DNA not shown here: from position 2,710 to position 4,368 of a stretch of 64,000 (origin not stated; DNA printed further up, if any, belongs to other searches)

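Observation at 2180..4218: GNAT::DapF-fold fusion protein translationally coupled to a VanX-type D-Ala-D-Ala dipeptidase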

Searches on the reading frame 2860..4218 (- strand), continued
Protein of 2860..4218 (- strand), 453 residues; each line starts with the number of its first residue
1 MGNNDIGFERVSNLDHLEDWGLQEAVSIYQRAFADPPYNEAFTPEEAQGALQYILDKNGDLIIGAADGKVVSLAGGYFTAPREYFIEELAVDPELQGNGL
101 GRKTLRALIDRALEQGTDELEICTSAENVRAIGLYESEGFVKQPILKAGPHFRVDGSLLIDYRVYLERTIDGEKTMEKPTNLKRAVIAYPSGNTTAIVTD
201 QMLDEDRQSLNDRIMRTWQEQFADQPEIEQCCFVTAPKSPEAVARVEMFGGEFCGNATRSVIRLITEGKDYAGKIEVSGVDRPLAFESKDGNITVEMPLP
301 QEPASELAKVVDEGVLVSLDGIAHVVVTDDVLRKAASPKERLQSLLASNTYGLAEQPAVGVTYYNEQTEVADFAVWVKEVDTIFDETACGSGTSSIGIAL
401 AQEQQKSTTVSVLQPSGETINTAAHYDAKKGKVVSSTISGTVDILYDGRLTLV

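Call 48: find_encoding_contigs(protein=P0079, flank=6000, max_places=1)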
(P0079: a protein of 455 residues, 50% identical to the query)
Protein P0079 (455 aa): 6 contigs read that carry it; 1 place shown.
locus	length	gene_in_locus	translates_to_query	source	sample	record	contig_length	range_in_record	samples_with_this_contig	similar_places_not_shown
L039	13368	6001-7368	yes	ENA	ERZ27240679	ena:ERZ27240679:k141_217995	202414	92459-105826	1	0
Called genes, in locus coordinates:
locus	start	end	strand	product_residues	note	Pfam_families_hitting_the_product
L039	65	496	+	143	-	PF00583:Acetyltransf_1, PF13420:Acetyltransf_4, PF13673:Acetyltransf_10, PF13508:Acetyltransf_7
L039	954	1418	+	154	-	PF00583:Acetyltransf_1, PF13673:Acetyltransf_10, PF13508:Acetyltransf_7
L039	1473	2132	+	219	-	PF00300:His_Phos_1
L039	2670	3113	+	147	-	PF05523:FdtA, PF14667:Polysacc_synt_C (weak)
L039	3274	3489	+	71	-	PF01042:Ribonuc_L-PSP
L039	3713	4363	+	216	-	PF05875:Ceramidase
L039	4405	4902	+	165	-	PF13420:Acetyltransf_4 (faint), PF00583:Acetyltransf_1, PF13673:Acetyltransf_10 (weak), PF13508:Acetyltransf_7, PF08445:FR47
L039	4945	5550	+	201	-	PF00702:Hydrolase, PF13419:HAD_2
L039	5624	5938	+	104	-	PF01371:Trp_repressor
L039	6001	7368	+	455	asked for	PF00583:Acetyltransf_1, PF13673:Acetyltransf_10 (weak), PF13508:Acetyltransf_7, PF26317:CntK_N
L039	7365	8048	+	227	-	PF01427:Peptidase_M15, PF02557:VanY (weak)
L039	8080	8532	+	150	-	PF00293:NUDIX, PF14815:NUDIX_4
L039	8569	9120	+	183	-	PF00293:NUDIX (weak)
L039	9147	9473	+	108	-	PF03091:CutA1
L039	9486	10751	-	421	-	-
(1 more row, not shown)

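Call 54: list_cluster_members(proteins=[P0001, P0121, P0099, P0120, P0002])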
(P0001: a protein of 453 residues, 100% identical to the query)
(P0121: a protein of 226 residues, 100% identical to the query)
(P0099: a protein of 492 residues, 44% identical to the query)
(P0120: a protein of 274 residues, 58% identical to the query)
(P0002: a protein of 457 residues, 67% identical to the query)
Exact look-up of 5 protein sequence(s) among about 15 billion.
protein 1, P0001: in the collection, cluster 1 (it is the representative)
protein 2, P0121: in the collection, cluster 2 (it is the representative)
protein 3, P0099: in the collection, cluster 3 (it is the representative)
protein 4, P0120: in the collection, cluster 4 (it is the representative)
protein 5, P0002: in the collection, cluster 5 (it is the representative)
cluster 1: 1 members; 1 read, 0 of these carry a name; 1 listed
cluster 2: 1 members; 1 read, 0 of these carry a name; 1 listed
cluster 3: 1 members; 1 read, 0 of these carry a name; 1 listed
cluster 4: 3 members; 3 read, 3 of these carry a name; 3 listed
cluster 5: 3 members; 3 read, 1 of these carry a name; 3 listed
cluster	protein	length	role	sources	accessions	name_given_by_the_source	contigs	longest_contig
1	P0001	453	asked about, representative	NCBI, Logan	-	-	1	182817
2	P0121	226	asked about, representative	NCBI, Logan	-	-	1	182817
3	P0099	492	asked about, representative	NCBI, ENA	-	-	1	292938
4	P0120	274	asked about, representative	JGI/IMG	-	diaminopimelate epimerase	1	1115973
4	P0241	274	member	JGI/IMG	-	diaminopimelate epimerase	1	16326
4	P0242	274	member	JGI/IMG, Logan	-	diaminopimelate epimerase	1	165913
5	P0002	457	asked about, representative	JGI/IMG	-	diaminopimelate epimerase/ribosomal protein S18 acetylase RimI-like enzyme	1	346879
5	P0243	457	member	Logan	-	-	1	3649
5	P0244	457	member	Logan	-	-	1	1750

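Call 69: find_encoding_contigs(protein=P0073, flank=6000, max_places=1)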
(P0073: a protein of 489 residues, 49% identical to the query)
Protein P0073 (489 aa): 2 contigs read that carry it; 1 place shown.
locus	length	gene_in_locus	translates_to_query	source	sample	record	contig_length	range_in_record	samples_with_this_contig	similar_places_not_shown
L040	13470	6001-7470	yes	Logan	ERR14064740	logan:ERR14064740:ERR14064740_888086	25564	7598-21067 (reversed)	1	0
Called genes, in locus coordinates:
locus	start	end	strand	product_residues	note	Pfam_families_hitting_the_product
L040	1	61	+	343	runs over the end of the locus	PF02322:Cyt_bd_oxida_II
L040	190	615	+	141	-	PF06903:VirK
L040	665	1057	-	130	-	PF04899:MbeD_MobD (weak)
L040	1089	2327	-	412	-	PF00083:Sugar_tr, PF07690:MFS_1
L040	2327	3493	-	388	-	PF08245:Mur_ligase_M, PF02875:Mur_ligase_C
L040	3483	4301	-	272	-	PF02811:PHP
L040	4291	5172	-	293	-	PF01565:FAD_binding_4, PF02873:MurB_C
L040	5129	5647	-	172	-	PF01029:NusB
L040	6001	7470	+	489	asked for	PF00583:Acetyltransf_1, PF13673:Acetyltransf_10, PF13508:Acetyltransf_7, PF26317:CntK_N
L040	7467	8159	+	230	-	PF01427:Peptidase_M15, PF02557:VanY (weak)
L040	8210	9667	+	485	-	PF13393:tRNA-synt_His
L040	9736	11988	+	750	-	PF00330:Aconitase, PF00694:Aconitase_C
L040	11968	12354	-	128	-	-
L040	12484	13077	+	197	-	-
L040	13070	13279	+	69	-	-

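Call 70: find_encoding_contigs(protein=P0087, flank=6000, max_places=1)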
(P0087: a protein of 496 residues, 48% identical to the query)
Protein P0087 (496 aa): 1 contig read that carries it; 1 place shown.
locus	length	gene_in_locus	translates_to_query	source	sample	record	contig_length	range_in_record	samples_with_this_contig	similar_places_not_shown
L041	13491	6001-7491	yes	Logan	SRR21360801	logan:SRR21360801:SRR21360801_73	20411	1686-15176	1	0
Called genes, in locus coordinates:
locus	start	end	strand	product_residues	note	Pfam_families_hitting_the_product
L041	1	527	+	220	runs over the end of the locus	PF13386:DsbD_2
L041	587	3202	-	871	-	PF13393:tRNA-synt_His, PF00221:Lyase_aromatic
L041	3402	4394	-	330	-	PF24817:WD40_WDHD1_1st (weak), PF24814:WD40_Prp19 (weak), PF25173:Beta-prop_WDR3_1st, PF25175:Beta-prop_WDR5 (weak), PF23381:Beta-prop_IFT122_1st (weak), PF24796:WDR55, PF24814:WD40_Prp19 (weak), PF25174:Beta-prop_THOC3, +3 more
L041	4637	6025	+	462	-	PF00474:SSF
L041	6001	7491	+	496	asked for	PF00583:Acetyltransf_1, PF13673:Acetyltransf_10, PF13508:Acetyltransf_7, PF26317:CntK_N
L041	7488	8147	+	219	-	PF02557:VanY (weak), PF01427:Peptidase_M15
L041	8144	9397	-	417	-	PF13393:tRNA-synt_His, PF00587:tRNA-synt_2b, PF03129:HGTP_anticodon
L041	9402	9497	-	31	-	-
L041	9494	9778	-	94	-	-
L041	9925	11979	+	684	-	PF00496:SBP_bac_5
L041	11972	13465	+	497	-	PF00528:BPD_transp_1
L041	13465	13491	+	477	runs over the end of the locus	PF00528:BPD_transp_1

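Call 71: find_encoding_contigs(protein=P0062, flank=6000, max_places=1)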
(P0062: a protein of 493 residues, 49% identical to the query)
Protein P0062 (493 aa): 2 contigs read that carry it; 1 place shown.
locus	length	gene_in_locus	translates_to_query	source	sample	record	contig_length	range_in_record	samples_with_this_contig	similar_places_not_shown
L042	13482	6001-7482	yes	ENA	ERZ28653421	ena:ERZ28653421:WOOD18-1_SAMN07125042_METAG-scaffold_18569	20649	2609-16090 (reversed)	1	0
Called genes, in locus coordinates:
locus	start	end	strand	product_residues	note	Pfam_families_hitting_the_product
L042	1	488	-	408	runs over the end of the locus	PF01979:Amidohydro_1, PF07969:Amidohydro_3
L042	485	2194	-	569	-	PF17391:Urocanase_N, PF01175:Urocanase, PF17392:Urocanase_C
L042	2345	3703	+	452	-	PF13393:tRNA-synt_His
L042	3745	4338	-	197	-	PF01914:MarC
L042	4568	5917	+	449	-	PF00474:SSF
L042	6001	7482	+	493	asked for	PF00583:Acetyltransf_1, PF13673:Acetyltransf_10 (weak), PF13508:Acetyltransf_7, PF26317:CntK_N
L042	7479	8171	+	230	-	PF01427:Peptidase_M15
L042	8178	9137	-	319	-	PF01380:SIS, PF00571:CBS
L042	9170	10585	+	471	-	PF00180:Iso_dh, PF18324:Isocitrate_DH_C_bact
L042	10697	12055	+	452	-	PF13393:tRNA-synt_His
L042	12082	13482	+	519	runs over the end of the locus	PF23598:LRR_14 (faint), PF12799:LRR_4 (faint), PF25013:LRR_Zer-1 (faint), PF23952:LRR_EndoS (weak)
